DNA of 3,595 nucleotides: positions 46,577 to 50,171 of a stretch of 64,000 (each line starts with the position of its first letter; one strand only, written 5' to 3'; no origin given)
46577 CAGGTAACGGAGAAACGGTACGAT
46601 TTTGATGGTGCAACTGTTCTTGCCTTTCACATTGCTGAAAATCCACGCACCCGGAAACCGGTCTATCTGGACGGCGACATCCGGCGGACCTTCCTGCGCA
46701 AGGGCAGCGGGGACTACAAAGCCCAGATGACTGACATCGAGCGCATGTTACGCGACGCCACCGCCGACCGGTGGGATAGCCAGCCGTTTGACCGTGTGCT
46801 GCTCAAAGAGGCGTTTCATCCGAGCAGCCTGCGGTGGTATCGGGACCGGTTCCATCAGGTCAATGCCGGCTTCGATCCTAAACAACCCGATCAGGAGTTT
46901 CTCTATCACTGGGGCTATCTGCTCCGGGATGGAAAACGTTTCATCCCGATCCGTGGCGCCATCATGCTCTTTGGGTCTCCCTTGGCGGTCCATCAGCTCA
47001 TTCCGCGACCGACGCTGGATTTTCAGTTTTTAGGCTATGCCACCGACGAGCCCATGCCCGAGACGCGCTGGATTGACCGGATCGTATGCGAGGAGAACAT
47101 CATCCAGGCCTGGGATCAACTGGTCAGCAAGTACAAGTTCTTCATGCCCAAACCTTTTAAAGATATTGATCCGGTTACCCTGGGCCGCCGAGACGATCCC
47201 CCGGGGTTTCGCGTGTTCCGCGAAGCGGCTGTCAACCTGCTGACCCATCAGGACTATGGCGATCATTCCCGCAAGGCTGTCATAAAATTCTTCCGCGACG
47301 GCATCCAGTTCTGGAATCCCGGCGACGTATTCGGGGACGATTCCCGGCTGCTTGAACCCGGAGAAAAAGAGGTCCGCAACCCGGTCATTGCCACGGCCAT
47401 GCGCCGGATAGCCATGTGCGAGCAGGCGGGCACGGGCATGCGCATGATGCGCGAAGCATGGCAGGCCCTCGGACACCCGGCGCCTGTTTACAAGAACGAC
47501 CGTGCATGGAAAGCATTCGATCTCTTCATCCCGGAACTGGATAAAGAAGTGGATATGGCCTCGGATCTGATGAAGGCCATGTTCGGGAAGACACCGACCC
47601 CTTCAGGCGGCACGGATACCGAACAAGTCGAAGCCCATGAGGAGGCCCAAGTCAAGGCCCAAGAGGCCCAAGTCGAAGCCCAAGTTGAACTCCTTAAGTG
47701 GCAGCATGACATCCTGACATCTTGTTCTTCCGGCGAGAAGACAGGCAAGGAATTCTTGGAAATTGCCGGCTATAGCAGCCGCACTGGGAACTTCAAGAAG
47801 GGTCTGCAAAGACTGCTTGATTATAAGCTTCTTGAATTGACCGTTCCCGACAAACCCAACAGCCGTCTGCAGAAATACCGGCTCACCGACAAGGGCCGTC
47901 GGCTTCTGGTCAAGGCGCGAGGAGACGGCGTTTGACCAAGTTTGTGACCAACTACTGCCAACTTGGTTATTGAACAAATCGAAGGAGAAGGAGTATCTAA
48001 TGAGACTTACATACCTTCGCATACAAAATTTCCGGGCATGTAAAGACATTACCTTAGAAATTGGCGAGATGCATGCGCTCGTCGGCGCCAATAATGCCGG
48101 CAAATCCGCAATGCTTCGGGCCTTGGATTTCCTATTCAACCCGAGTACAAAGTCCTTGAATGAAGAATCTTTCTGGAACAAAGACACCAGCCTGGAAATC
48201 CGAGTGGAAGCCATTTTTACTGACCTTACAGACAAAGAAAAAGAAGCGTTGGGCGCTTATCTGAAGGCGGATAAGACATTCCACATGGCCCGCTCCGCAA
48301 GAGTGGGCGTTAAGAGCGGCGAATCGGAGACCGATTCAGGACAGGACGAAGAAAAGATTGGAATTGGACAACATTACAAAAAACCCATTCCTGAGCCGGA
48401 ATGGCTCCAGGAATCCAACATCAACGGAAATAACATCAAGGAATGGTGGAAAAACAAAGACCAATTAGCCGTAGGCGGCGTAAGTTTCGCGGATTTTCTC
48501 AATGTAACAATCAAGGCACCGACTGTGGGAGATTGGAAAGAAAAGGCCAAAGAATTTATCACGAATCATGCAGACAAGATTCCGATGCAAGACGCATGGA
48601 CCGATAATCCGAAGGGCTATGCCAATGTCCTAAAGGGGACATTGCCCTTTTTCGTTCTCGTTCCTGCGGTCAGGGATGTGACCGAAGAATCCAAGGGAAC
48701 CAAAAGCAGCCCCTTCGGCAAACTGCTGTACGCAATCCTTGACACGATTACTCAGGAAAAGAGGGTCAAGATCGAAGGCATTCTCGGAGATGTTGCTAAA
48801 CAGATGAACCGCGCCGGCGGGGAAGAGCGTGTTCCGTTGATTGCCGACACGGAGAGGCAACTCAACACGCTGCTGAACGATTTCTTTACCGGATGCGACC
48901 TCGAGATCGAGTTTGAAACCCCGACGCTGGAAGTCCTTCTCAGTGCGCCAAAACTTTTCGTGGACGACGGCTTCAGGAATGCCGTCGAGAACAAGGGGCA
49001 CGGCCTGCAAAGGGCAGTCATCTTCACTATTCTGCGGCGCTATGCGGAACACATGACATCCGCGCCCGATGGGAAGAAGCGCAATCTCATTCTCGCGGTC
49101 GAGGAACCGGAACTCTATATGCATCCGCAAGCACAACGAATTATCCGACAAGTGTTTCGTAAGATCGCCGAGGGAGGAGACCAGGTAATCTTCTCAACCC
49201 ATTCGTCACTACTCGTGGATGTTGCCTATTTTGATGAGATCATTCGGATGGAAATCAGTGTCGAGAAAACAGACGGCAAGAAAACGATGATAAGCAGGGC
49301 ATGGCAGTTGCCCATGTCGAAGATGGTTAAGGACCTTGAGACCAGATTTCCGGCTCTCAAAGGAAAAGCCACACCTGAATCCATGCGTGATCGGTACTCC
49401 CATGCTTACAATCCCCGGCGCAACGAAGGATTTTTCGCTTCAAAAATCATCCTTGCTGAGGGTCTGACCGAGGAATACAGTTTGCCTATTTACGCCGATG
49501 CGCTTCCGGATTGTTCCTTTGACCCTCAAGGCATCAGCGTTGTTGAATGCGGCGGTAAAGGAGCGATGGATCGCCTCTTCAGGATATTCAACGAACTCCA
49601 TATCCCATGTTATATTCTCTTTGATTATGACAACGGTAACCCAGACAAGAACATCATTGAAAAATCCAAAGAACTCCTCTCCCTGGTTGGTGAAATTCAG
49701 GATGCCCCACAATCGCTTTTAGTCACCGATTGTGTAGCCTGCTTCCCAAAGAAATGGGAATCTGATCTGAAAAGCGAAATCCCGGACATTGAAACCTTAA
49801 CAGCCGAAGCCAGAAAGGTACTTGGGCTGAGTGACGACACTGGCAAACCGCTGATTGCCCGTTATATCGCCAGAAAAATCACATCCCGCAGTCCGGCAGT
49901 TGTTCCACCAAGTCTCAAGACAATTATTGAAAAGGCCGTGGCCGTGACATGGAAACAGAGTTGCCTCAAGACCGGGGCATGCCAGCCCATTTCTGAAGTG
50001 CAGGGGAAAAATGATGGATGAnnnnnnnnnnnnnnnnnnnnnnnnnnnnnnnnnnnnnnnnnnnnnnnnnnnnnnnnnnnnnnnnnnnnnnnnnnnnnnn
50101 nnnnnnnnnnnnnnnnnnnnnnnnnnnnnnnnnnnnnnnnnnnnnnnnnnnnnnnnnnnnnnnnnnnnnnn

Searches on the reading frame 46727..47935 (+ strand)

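Call 5: search_protein_families(library=pfam, proteins=[window:46727-47935:+], max_evalue=0.01)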
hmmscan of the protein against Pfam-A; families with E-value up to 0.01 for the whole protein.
window:46727-47935:+ (402 aa): 2 families
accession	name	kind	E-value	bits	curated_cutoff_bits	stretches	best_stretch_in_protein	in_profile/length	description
PF13749.12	HATPase_c_4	-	5.5e-14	52.4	26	1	185-259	5-82/89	Putative ATP-dependent DNA helicase recG C-terminal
PF21247.3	Fic-like_C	-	3.7e-09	36.8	27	1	329-387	6-64/64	Filamentation induced by cAMP protein Fic-like, C-terminal domain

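Call 6: search_protein_families(library=padloc, proteins=[window:46727-47935:+], max_evalue=0.01)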
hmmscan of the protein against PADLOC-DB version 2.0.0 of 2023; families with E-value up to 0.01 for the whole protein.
window:46727-47935:+ (402 aa): 0 families

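Call 31: search_protein_families(library=ncbifam, proteins=[window:46727-47935:+], max_evalue=0.01)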
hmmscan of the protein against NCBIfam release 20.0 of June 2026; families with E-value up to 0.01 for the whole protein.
window:46727-47935:+ (402 aa): 0 families

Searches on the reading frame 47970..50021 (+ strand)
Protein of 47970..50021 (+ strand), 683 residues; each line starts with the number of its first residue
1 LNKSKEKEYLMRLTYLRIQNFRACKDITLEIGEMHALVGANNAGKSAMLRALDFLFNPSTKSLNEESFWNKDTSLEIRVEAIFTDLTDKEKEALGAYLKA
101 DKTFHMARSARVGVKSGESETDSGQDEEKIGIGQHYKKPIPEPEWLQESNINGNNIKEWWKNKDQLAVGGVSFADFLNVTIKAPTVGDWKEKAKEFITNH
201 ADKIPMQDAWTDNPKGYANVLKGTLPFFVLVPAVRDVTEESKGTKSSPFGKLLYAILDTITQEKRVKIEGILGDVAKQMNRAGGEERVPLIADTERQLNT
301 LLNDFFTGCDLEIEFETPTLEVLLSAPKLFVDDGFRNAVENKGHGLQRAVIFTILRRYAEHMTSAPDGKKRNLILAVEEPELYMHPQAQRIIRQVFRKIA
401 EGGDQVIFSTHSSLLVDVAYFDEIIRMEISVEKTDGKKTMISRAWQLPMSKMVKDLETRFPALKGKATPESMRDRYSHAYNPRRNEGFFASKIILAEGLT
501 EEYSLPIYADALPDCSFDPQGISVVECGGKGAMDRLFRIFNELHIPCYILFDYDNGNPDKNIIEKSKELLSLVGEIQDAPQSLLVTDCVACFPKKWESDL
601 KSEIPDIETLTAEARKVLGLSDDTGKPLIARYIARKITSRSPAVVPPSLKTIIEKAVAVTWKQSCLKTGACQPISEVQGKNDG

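Call 5: search_protein_families(library=pfam, proteins=[window:47970-50021:+], max_evalue=0.01)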
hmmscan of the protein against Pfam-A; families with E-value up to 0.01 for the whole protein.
window:47970-50021:+ (683 aa): 9 families
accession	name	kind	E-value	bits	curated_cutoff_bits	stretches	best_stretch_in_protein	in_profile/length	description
PF13175.12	AAA_15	-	3.3e-39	136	32.1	1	11-415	1-373/374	AAA ATPase domain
PF20469.4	OLD-like_TOPRIM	-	2.6e-19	69.9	23.2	1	488-554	1-67/67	Overcoming lysogenization defect protein-like, TOPRIM domain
PF13304.12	AAA_21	-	1.5e-18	68.4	27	2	373-417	260-304/304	AAA domain, putative AbiEii toxin, Type IV TA system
PF11398.14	DUF2813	-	1.3e-09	38.3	21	1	11-74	1-66/372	Protein of unknown function (DUF2813)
PF13514.12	AAA_27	-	2.1e-06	27.9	22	1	11-83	1-74/206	AAA domain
PF02463.25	SMC_N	-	0.00014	21.8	40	1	13-66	2-59/220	RecF/RecN/SMC N terminal domain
PF13476.12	AAA_23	-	0.00048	21.2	27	1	16-78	2-68/201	AAA domain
PF13555.12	AAA_29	-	0.00058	20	27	1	20-64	11-55/61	P-loop containing region of AAA domain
PF00005.33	ABC_tran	-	0.0014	19.7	25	1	27-85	6-67/137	ABC transporter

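Call 6: search_protein_families(library=padloc, proteins=[window:47970-50021:+], max_evalue=0.01)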
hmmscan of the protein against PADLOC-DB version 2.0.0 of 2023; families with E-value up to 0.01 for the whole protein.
window:47970-50021:+ (683 aa): 121 families (the best 25 are shown)
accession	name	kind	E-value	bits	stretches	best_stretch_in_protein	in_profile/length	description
PDLC02358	Old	-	1.2e-83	279.9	2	193-556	110-450/578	Old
PDLC00070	GajA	-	7.3e-44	148.4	2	229-578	154-475/596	AAA ATPase domain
PDLC00067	GajA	-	5.8e-43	145.3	2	224-569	161-474/604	AAA ATPase domain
PDLC02979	AriA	-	1.1e-42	145.1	1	11-416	1-373/373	-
PDLC00085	GajA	-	8.3e-32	108.7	2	358-560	253-446/580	AAA ATPase domain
PDLC00065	GajA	-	1.9e-28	97.7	2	345-567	305-518/670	AAA ATPase domain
PDLC00062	GajA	-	5.9e-28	95.7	3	224-438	159-366/639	AAA ATPase domain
PDLC00096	GajA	-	2.5e-27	93.9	3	232-428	149-349/630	AAA ATPase domain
PDLC00071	GajA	-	3.1e-26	90.3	2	229-565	145-447/588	AAA ATPase domain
PDLC00080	GajA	-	3.4e-26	90.1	3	233-427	155-348/622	AAA ATPase domain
PDLC00094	GajA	-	5.3e-26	89.2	3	473-660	375-566/569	AAA ATPase domain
PDLC00086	GajA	-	6.3e-25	86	2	369-567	301-477/600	AAA ATPase domain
PDLC00075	GajA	-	8.8e-24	81.9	3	11-93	1-85/536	AAA ATPase domain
PDLC00072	GajA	-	1.9e-23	80.8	1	11-564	1-512/709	AAA ATPase domain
PDLC00099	GajA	-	3.9e-23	80.3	3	11-102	1-100/626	AAA ATPase domain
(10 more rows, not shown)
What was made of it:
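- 46727..50021 (+): First cargo slot: p402 (HATPase_c_4 plus winged-helix domain) and an OLD-family ATPase-TOPRIM nuclease. Pfam and PADLOC (calls 5, 6).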

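Call 31: search_protein_families(library=ncbifam, proteins=[window:47970-50021:+], max_evalue=0.01)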
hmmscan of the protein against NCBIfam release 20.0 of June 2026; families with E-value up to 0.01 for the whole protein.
window:47970-50021:+ (683 aa): 32 families (the best 25 are shown)
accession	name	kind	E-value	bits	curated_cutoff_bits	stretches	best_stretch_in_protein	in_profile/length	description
NF047739.1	antiphage_MADS3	equivalog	3.1e-13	49.7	420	2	14-79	3-68/427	methylation-associated defense system AAA family ATPase MAD3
NF038234.1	retron_eff_Eco8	equivalog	8.9e-10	37.8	250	1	11-74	1-65/679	retron Eco8 family effector endonuclease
TIGR01166.1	cbiO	subfamily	2.7e-07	30.2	211.8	0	27-105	13-93/190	cobalt ABC transporter, ATP-binding protein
NF010068.0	PRK13548.1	equivalog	8.5e-06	25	261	1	26-59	25-58/261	heme ABC transporter ATP-binding protein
TIGR00611.2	recf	equivalog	1.5e-05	24.4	172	1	14-102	2-91/339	DNA replication/repair protein RecF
NF041760.1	PtuA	equivalog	2.5e-05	23.4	500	0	3-53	42-93/524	retron Ec78 anti-phage system effector ATPase PtuA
TIGR04521.1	ECF_ATPase_2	equivalog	0.00014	21.1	330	0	21-62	18-61/279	energy-coupling factor transporter ATPase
TIGR02315.1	ABC_phnC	equivalog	0.00017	21.1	266.1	1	23-62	17-58/243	phosphonate ABC transporter ATP-binding protein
TIGR03608.1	L_ocin_972_ABC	subfamily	0.00034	20.1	254.85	0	370-426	152-205/206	putative bacteriocin export ABC transporter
NF007253.0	PRK09700.1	equivalog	0.00036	19.3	772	1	21-64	18-63/510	D-allose ABC transporter ATP-binding protein AlsA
NF053840.1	MnTportMntADein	equivalog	0.00038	20.1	400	1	26-60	21-55/240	manganese ABC transporter ATP-binding protein MntA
TIGR02673.1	FtsE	equivalog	0.00046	19.9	264.85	0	374-419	158-203/214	cell division ATP-binding protein FtsE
NF010166.0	PRK13646.1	equivalog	0.00064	19.1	458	0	23-66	22-67/286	energy-coupling factor transporter ATPase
NF008442.0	PRK11288.1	equivalog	0.00069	18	689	1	22-85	21-90/504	L-arabinose ABC transporter ATP-binding protein AraG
NF040905.2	GguA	equivalog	0.0011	17.4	810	0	19-56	12-51/500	multiple monosaccharide ABC transporter ATP-binding protein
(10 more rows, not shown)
